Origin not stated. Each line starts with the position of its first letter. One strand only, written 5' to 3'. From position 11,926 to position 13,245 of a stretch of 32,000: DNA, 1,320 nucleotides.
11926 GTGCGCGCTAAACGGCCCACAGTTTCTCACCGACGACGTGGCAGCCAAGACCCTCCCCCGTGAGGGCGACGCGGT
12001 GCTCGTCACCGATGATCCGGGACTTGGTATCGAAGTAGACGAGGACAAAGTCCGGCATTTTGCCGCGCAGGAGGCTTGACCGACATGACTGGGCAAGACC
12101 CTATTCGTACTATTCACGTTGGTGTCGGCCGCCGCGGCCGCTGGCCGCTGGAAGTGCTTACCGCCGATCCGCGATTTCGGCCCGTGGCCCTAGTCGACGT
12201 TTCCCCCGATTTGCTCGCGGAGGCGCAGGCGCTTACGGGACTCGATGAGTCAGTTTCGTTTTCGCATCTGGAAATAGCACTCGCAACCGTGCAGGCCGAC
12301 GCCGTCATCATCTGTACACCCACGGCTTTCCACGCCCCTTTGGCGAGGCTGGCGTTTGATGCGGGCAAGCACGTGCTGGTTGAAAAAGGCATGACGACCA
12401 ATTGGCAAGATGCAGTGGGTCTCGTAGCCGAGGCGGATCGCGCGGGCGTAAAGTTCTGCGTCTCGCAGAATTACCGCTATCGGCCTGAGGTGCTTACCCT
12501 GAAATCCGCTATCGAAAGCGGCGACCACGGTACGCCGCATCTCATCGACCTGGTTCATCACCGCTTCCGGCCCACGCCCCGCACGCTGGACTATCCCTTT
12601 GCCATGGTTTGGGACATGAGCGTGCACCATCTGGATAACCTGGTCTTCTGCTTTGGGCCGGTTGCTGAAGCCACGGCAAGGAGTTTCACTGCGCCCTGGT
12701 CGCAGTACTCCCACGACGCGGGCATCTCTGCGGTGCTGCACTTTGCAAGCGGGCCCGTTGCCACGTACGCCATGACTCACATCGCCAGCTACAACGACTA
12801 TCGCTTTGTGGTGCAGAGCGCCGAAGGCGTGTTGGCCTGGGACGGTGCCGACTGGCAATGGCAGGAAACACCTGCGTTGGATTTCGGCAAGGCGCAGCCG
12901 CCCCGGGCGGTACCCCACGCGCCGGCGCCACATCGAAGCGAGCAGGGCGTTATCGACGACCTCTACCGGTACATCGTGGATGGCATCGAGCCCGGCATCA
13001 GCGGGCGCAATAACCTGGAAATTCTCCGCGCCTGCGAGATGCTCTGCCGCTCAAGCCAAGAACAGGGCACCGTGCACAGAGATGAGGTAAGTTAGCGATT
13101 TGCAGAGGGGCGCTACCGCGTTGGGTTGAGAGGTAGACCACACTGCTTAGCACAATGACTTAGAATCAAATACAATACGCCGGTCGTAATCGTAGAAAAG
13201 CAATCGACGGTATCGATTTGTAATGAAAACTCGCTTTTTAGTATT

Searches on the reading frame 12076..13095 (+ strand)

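Call 5: search_protein_families(library=pfam, proteins=[window:12076-13095:+], max_evalue=0.01)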
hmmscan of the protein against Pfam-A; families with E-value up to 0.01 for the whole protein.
window:12076-13095:+ (339 aa): 4 families
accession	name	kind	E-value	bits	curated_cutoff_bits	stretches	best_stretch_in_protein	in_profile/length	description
PF01408.29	GFO_IDH_MocA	-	1.1e-15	58.8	24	1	14-129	5-118/120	Oxidoreductase family, NAD-binding Rossmann fold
PF22725.1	GFO_IDH_MocA_C3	-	1.5e-12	48.1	27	1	140-253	2-123/124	GFO/IDH/MocA C-terminal domain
PF02894.22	GFO_IDH_MocA_C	-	3.3e-05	24.2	22.9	1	143-258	1-132/218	Oxidoreductase family, C-terminal alpha/beta domain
PF03435.24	Sacchrp_dh_NADP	-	0.0041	17.9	25.1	0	16-147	5-122/129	Saccharopine dehydrogenase NADP binding domain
